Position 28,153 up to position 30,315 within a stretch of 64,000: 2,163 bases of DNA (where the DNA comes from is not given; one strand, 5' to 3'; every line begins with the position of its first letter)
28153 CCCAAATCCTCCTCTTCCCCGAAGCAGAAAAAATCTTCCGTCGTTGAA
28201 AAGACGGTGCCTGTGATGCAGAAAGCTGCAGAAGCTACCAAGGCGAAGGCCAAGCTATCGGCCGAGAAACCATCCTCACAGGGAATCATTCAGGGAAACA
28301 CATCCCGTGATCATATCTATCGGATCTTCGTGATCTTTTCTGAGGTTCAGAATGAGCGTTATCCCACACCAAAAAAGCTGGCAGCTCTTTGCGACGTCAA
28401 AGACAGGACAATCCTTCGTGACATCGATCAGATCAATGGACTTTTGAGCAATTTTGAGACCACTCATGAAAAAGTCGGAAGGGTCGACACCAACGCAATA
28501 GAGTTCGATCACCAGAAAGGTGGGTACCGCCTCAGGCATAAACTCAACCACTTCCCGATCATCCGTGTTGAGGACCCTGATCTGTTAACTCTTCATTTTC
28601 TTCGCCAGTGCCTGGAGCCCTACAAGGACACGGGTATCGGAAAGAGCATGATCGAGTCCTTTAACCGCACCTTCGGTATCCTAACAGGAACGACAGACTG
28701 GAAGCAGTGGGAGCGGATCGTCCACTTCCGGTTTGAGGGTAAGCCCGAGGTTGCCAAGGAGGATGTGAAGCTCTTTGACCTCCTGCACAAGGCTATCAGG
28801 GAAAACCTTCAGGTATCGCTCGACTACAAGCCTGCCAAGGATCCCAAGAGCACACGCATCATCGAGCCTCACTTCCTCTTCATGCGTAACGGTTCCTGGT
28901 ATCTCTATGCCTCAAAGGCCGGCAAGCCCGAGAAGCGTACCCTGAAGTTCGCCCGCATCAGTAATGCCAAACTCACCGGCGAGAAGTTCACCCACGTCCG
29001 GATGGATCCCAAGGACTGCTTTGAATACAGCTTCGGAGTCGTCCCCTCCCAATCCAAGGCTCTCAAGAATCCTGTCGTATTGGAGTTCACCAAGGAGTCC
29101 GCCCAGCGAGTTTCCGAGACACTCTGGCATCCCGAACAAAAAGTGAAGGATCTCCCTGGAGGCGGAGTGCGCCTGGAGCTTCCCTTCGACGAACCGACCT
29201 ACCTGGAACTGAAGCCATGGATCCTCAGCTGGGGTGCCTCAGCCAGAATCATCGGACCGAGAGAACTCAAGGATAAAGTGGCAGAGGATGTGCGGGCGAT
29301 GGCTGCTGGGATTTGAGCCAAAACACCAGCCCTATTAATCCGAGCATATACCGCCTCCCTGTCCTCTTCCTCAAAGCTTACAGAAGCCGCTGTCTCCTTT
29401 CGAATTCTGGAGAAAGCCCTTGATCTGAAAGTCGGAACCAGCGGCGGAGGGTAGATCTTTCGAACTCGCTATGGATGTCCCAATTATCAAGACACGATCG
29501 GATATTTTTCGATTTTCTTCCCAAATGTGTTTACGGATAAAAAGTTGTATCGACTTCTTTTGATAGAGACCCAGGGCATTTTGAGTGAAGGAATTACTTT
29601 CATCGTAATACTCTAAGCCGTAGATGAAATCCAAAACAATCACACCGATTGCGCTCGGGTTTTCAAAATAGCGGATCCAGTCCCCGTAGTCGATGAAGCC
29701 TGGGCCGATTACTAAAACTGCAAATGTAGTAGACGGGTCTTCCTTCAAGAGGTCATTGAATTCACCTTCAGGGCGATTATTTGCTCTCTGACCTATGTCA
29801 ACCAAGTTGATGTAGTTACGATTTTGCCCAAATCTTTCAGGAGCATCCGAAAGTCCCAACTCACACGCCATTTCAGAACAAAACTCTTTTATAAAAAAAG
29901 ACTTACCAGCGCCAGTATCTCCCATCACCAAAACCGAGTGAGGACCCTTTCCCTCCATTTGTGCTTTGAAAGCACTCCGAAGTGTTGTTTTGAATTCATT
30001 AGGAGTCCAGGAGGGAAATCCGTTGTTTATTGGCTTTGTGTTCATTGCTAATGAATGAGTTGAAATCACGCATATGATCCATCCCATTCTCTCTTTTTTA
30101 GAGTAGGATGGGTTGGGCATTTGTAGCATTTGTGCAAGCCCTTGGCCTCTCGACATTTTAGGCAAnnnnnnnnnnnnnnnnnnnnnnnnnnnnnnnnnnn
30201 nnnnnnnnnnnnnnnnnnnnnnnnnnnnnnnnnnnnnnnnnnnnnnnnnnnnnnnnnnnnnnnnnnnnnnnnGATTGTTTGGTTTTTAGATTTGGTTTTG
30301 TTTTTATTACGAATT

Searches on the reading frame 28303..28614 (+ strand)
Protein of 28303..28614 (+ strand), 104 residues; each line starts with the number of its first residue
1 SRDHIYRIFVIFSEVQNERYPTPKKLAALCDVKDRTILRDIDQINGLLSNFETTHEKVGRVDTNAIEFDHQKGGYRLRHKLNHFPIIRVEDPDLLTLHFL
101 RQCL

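Call 55: search_solved_structures(query=window:28303-28614:+, max_evalue=10, show_alignments=5)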
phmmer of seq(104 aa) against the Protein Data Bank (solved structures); distinct sequences matched with E-value up to 10: 2.
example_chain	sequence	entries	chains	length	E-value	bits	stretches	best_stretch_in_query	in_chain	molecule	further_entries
2gi4_A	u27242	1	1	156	0.26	14.6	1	15-62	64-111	possible phosphotyrosine protein phosphatase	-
5zh6_A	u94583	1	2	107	1.2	12.5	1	8-66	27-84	Parvalbumin SPV-II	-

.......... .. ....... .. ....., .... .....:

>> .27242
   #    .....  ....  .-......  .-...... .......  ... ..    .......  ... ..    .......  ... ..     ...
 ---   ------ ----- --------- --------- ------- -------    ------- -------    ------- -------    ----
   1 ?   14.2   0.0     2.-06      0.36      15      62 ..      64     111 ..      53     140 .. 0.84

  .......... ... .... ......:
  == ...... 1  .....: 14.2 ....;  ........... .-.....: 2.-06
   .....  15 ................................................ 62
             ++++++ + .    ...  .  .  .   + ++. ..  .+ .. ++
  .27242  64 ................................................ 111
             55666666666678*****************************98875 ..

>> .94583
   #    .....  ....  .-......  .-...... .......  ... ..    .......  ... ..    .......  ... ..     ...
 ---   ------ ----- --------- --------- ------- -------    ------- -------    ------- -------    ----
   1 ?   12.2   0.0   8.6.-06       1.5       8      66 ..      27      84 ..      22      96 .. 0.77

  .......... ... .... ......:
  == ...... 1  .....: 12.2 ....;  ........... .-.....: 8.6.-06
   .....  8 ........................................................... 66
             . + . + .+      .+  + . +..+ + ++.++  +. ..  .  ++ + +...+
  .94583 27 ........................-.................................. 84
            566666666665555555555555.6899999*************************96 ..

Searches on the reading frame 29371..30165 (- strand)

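Call 60: search_protein_families(library=pfam, proteins=[window:29371-30165:-], max_evalue=0.001)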
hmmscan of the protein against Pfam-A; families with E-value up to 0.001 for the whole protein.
window:29371-30165:- (264 aa): 1 family
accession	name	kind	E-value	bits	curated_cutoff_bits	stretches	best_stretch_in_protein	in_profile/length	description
PF13191.12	AAA_16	-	0.00016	22.6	32.6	1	61-100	11-49/167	AAA ATPase domain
